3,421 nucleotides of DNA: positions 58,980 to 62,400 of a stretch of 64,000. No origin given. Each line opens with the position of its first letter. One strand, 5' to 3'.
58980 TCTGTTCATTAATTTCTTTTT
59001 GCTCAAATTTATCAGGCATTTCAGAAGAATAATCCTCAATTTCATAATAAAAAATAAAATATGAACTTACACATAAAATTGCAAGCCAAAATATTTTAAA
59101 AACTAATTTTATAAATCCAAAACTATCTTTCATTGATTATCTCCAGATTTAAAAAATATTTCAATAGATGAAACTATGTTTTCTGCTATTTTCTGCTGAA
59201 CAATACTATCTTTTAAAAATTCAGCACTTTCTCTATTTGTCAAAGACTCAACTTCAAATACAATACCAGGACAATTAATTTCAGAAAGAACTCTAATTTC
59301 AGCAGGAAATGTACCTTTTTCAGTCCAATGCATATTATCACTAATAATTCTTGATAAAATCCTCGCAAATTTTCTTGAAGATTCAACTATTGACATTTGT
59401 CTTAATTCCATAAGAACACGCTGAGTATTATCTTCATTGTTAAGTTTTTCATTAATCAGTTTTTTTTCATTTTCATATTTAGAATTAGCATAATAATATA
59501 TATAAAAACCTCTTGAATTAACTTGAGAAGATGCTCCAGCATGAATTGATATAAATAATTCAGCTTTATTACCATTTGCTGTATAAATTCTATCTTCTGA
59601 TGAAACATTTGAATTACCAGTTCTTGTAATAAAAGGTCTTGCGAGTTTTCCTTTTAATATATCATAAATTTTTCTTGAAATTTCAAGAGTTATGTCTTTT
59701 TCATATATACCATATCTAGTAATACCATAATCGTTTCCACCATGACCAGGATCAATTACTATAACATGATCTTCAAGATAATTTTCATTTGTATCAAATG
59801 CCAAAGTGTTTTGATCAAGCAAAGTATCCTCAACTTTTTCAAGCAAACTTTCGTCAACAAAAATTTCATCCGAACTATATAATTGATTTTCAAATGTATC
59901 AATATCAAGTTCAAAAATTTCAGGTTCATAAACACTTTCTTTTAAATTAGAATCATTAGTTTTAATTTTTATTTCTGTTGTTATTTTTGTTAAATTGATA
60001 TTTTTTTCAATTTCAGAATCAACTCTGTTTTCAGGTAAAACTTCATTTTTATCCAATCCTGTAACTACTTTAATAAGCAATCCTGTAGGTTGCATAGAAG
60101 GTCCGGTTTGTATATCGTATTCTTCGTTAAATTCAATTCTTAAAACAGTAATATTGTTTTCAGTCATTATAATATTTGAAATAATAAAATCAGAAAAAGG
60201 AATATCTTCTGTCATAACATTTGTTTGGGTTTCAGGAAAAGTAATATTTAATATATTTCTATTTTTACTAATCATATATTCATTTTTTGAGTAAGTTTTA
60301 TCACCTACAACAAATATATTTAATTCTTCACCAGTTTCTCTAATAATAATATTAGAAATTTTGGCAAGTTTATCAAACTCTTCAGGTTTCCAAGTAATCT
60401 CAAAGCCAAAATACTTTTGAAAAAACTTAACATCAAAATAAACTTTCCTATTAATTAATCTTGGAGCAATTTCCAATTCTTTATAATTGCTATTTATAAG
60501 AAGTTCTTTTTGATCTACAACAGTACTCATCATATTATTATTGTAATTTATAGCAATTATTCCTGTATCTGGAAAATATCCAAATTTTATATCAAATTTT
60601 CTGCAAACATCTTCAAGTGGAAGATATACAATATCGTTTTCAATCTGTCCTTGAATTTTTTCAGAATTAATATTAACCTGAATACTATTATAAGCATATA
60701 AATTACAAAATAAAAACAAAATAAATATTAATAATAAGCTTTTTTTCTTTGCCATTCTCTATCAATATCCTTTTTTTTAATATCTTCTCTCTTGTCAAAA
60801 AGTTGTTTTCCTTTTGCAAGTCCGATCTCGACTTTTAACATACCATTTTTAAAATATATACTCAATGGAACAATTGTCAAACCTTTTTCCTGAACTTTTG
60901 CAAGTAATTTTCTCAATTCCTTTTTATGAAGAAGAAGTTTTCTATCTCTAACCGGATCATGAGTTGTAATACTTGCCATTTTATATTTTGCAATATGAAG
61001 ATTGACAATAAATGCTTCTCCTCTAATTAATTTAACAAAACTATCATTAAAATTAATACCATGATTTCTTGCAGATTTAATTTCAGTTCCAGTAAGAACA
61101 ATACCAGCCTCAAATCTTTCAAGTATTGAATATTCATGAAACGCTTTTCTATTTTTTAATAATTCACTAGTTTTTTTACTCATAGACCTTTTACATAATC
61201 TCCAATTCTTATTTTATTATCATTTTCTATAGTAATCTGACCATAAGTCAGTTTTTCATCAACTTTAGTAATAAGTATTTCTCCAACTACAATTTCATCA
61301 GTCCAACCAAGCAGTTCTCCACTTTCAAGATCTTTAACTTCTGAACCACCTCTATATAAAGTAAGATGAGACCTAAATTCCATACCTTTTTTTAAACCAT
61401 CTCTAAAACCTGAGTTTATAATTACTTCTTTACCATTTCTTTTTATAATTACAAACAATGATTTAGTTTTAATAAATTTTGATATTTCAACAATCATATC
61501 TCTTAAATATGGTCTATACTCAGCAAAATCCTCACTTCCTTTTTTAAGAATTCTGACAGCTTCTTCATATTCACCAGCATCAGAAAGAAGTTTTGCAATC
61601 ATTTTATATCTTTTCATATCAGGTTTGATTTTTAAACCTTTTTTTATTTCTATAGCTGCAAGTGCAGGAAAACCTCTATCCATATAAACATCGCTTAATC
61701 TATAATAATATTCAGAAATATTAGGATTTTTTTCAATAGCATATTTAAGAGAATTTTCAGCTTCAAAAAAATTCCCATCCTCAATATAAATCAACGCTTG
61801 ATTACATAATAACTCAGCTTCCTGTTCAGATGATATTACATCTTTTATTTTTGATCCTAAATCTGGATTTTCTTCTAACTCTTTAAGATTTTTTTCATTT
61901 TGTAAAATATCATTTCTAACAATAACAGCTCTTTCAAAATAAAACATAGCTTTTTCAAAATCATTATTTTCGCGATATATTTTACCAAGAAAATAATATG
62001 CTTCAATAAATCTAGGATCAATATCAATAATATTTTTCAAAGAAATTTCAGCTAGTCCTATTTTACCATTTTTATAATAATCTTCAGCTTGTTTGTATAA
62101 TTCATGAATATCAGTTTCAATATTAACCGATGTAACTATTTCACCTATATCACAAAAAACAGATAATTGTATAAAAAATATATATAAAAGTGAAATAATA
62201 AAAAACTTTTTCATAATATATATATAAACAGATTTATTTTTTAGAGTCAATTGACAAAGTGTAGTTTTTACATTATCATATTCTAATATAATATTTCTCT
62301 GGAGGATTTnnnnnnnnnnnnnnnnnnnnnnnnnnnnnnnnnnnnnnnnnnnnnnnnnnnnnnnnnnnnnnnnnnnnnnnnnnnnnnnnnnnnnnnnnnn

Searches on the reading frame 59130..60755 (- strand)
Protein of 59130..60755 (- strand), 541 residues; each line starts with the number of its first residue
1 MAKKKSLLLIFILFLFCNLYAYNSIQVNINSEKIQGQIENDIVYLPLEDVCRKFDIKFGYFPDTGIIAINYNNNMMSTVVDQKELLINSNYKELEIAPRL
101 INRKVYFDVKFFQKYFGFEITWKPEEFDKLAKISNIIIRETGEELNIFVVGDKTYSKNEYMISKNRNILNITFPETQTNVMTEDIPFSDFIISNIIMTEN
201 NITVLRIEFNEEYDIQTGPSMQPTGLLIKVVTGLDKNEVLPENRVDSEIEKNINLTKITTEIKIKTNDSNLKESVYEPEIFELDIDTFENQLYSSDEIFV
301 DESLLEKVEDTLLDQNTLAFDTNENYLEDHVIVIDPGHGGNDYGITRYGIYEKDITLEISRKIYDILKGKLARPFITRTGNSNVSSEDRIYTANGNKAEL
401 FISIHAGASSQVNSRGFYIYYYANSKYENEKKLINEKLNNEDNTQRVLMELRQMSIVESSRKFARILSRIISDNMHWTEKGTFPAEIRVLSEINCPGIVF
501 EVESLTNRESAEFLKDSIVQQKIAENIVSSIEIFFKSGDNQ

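Call 69: search_protein_families(library=pfam, proteins=[window:59130-60755:-], max_evalue=0.00001)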
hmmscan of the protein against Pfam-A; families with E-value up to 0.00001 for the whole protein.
window:59130-60755:- (541 aa): 2 families
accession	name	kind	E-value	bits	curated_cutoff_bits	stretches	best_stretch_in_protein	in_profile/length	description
PF01520.23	Amidase_3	-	4.6e-38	131.4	27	1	332-532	1-173/174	N-acetylmuramoyl-L-alanine amidase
PF07833.16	Cu_amine_oxidN1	-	1.5e-12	47.9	24.2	1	33-125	10-102/108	Copper amine oxidase N-terminal domain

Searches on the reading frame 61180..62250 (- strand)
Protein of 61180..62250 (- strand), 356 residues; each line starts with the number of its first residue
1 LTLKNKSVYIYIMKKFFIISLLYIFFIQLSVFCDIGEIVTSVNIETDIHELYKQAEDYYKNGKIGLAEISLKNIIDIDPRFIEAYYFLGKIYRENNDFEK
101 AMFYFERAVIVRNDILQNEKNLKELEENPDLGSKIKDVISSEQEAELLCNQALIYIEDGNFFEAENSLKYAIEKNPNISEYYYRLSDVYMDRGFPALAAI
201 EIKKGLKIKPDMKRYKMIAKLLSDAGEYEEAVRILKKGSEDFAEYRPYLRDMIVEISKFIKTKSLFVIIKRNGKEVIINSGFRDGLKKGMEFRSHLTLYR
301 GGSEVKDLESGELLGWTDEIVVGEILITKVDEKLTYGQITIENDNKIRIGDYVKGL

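Call 69: search_protein_families(library=pfam, proteins=[window:61180-62250:-], max_evalue=0.00001)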
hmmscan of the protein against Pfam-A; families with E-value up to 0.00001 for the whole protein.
window:61180-62250:- (356 aa): 10 families
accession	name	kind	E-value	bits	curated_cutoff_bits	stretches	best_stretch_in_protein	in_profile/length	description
PF07719.23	TPR_2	-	7.6e-20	69.8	27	0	83-109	2-28/34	Tetratricopeptide repeat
PF13181.12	TPR_8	-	7.5e-14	51.1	25.7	1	83-109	2-28/34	Tetratricopeptide repeat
PF13432.12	TPR_16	-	4e-12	46.8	32.7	0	52-109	1-58/65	Tetratricopeptide repeat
PF14559.12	TPR_19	-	7.6e-12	45.8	25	0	61-108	4-51/68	Tetratricopeptide repeat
PF13431.12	TPR_17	-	5.1e-11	42.4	24.4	0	72-101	3-32/34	Tetratricopeptide repeat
PF00515.34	TPR_1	-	3.9e-10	39.5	27.8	0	83-109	2-28/34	Tetratricopeptide repeat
PF13428.12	TPR_14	-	4.1e-08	33.6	23.5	0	83-109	2-28/44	Tetratricopeptide repeat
PF13176.12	TPR_7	-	4.8e-07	29.8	27.9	0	84-112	1-29/36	Tetratricopeptide repeat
PF13424.12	TPR_12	-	9.7e-07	29.3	30.1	0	82-109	45-72/77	Tetratricopeptide repeat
PF13174.12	TPR_6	-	4.8e-06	27.3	26.3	0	83-108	1-26/33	Tetratricopeptide repeat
